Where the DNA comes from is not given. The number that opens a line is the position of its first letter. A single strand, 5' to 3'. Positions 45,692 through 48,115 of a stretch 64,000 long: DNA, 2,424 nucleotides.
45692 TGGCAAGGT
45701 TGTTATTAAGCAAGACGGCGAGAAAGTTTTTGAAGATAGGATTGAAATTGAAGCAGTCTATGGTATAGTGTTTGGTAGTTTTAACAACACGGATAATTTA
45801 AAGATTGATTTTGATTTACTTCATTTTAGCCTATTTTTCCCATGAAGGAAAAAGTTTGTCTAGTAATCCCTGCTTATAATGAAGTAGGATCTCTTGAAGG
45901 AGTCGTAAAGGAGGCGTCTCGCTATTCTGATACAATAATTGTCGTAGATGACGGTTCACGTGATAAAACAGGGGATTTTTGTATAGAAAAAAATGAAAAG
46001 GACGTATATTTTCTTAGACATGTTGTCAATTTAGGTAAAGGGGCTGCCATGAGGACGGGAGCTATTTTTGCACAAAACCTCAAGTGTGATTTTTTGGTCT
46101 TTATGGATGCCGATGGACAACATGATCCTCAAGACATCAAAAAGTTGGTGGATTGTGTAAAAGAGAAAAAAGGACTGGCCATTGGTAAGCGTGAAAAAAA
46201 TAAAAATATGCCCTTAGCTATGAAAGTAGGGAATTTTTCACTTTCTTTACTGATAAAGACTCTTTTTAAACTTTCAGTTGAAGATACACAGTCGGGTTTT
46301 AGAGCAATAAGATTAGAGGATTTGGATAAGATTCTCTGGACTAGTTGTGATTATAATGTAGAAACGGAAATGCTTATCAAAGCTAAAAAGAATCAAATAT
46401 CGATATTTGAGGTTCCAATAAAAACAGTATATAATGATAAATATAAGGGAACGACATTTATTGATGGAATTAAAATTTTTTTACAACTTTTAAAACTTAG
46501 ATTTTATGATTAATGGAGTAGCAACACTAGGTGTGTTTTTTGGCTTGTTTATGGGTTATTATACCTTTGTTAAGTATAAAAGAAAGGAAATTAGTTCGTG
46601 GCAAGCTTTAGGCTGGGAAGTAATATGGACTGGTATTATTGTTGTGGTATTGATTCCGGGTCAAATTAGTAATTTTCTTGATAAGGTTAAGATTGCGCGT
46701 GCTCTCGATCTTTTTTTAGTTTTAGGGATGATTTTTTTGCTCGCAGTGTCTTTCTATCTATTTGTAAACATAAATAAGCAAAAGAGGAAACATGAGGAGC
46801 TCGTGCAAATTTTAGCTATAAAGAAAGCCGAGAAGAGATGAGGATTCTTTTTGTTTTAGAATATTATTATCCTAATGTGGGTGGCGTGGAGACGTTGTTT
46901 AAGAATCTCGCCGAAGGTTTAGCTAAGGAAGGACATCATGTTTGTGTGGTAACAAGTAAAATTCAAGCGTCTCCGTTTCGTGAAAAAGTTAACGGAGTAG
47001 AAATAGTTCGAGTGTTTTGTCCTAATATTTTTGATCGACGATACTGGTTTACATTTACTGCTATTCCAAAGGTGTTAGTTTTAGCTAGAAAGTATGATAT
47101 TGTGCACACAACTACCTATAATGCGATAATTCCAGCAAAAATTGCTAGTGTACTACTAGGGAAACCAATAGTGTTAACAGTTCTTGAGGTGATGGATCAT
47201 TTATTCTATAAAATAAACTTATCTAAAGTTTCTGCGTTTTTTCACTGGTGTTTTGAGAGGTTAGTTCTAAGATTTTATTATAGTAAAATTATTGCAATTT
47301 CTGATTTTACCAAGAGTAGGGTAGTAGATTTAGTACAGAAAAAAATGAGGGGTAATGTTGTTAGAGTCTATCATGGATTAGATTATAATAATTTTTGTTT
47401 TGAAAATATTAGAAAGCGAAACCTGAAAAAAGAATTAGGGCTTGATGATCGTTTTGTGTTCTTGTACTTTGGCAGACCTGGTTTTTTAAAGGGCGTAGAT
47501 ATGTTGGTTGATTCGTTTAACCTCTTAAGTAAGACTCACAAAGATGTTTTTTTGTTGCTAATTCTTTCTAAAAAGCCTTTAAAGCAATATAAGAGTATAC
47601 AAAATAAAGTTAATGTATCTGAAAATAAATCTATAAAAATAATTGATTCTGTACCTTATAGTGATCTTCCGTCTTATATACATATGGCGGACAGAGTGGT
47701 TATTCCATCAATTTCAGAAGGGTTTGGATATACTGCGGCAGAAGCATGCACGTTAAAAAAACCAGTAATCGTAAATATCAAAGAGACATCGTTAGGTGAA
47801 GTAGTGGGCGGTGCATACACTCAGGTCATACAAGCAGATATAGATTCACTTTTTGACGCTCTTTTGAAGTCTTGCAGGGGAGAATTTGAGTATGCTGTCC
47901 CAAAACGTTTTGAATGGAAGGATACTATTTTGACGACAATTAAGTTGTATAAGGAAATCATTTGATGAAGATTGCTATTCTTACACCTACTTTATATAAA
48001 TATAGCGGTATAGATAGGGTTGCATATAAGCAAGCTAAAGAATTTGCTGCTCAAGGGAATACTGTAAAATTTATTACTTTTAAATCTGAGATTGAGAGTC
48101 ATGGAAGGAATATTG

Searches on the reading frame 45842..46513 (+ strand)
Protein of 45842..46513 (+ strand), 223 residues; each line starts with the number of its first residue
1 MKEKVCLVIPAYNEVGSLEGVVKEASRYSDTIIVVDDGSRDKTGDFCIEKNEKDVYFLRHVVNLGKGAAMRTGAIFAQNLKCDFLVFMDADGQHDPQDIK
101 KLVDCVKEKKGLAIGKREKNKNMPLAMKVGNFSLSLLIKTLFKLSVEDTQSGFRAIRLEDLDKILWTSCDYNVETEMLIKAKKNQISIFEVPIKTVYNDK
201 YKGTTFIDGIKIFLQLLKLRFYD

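Call 8: search_protein_families(library=pfam, proteins=[window:45842-46513:+], max_evalue=0.001)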
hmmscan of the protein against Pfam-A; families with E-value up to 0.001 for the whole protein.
window:45842-46513:+ (223 aa): 3 families
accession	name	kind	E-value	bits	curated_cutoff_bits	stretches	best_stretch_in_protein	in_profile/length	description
PF00535.33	Glycos_transf_2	-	1.1e-22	81.2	23.3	1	7-163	2-166/168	Glycosyl transferase family 2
PF13641.12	Glyco_tranf_2_3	-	2.6e-05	24.8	27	1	5-120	3-125/230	Glycosyltransferase like family 2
PF09488.16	Osmo_MPGsynth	-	0.00038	19.9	27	0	61-91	140-170/381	Mannosyl-3-phosphoglycerate synthase (osmo_MPGsynth)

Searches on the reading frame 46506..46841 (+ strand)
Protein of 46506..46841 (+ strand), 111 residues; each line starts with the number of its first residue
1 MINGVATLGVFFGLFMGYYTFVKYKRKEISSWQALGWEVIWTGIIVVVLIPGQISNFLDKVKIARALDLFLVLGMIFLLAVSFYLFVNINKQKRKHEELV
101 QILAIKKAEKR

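Call 8: search_protein_families(library=pfam, proteins=[window:46506-46841:+], max_evalue=0.001)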
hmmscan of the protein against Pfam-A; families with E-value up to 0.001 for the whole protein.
window:46506-46841:+ (111 aa): 2 families
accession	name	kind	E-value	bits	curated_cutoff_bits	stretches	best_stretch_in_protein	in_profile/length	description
PF10066.14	DUF2304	-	4.9e-19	69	25.5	1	8-109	5-106/106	Uncharacterized conserved protein (DUF2304)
PF19942.4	DUF6404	-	6.1e-05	23.8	27.6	0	6-35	87-115/115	Family of unknown function (DUF6404)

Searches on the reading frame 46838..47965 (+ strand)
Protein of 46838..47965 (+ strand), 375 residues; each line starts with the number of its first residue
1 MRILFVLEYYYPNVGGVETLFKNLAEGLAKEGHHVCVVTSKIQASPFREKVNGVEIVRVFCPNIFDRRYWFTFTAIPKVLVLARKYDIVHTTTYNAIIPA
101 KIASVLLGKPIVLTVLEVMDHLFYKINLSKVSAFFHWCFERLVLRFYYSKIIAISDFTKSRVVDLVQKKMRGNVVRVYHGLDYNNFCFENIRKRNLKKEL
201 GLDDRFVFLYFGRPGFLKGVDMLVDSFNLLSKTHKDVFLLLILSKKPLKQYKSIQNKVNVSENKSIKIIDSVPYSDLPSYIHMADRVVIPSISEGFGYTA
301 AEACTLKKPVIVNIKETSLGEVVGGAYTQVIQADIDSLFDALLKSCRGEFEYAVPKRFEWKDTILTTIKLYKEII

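Call 8: search_protein_families(library=pfam, proteins=[window:46838-47965:+], max_evalue=0.001)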
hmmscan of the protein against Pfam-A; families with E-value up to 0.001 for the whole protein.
window:46838-47965:+ (375 aa): 6 families
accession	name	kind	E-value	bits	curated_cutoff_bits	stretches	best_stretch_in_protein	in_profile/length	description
PF13439.12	Glyco_transf_4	-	3.4e-21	76.5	28.5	1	14-182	1-167/170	Glycosyltransferase Family 4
PF00534.26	Glycos_transf_1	-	9.3e-18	64.8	26.4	1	194-331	3-139/172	Glycosyl transferases group 1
PF13579.12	Glyco_trans_4_4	-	1.3e-17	65.1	29.7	1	15-165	1-145/158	Glycosyl transferase 4-like domain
PF13692.12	Glyco_trans_1_4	-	2.3e-15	57.5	27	1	206-344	2-138/142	Glycosyl transferases group 1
PF20706.3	GT4-conflict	-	1.1e-13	51.4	26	2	202-313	194-311/385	Family 4 Glycosyltransferase in conflict systems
PF13477.12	Glyco_trans_4_2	-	8e-06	26.5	23.4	1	18-116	10-107/139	Glycosyl transferase 4-like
